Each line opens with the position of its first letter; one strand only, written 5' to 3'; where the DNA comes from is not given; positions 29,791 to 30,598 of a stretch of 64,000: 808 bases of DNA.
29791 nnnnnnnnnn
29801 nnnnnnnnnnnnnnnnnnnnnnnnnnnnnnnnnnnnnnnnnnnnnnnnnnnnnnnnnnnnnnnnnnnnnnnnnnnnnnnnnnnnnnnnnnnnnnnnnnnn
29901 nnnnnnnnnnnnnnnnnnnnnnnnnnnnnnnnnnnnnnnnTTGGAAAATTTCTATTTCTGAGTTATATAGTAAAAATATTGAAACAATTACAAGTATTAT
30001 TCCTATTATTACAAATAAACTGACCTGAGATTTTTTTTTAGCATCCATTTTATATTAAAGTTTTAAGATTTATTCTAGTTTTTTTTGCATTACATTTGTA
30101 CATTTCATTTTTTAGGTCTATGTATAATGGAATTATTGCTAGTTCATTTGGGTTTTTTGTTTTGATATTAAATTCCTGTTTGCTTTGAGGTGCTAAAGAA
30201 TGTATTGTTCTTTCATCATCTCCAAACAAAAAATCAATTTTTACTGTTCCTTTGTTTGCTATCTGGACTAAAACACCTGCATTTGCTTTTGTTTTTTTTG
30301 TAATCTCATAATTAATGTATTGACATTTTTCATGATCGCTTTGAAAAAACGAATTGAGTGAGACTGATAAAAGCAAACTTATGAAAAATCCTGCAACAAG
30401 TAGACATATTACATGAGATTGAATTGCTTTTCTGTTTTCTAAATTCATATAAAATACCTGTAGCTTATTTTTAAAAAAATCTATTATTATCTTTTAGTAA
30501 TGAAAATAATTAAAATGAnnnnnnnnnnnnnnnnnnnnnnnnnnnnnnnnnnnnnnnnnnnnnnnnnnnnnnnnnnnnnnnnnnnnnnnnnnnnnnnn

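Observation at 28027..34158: Operon of giant secreted proteins carrying pilin-type (class III-like) N-termini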

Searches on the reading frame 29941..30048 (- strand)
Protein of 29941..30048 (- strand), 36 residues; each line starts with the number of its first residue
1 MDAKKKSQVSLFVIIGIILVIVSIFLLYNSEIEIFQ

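Call 96: search_protein_families(library=pfam, proteins=[window:29941-30048:-], max_evalue=10)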
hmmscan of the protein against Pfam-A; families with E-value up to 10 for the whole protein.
seq(36 aa): 2 families
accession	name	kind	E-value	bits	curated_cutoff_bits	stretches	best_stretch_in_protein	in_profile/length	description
PF11190.13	DUF2976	-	0.0052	17.1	28.2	1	4-30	58-84/87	Protein of unknown function (DUF2976)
PF16020.10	Deltameth_res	-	0.15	12.4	27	1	4-32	16-44/52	Deltamethrin resistance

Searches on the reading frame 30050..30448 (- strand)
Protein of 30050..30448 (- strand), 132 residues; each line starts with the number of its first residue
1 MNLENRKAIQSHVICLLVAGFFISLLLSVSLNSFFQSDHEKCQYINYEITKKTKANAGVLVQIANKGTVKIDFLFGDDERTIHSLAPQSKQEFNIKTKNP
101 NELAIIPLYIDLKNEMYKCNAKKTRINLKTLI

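Call 6: search_protein_families(library=pfam, proteins=[window:30050-30448:-], max_evalue=1)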
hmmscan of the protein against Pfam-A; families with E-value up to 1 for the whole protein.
window:30050-30448:- (132 aa): 0 families

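Call 7: search_protein_families(library=ncbifam, proteins=[window:30050-30448:-], max_evalue=1)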
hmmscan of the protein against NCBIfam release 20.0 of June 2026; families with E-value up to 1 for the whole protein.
window:30050-30448:- (132 aa): 0 families

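Call 90: search_protein_families(library=pfam, alignment_id=A7, max_evalue=0.1)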
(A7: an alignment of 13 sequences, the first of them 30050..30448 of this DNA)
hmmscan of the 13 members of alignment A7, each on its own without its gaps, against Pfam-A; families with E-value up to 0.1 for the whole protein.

A. member 1, window:30050-30448:- (132 aa): 0 families

B. families by the number of members that match (of 13 scanned): 7 families
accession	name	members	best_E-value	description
PF00462.30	Glutaredoxin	1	0.0068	Glutaredoxin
PF19106.5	DUF5793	1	0.0097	Family of unknown function (DUF5793)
PF17595.7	DUF5491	1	0.011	Family of unknown function (DUF5491)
PF11614.14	FixG_C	1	0.015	IG-like fold at C-terminal of FixG, putative oxidoreductase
PF16492.10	Cadherin_C_2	1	0.02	Cadherin cytoplasmic C-terminal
PF12955.13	Vps3844_C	1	0.069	Vacuolar sorting protein Vps3844, C-terminal domain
PF24269.1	DUF7467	1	0.075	Domain of unknown function (DUF7467)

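Call 94: search_protein_families(library=phrogs, proteins=[window:30050-30448:-], max_evalue=0.01)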
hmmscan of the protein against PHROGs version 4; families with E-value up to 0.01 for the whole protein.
window:30050-30448:- (132 aa): 1 family
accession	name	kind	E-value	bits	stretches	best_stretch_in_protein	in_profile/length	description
phrog_38381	-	unknown function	0.0083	17.4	0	56-101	8-53/100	-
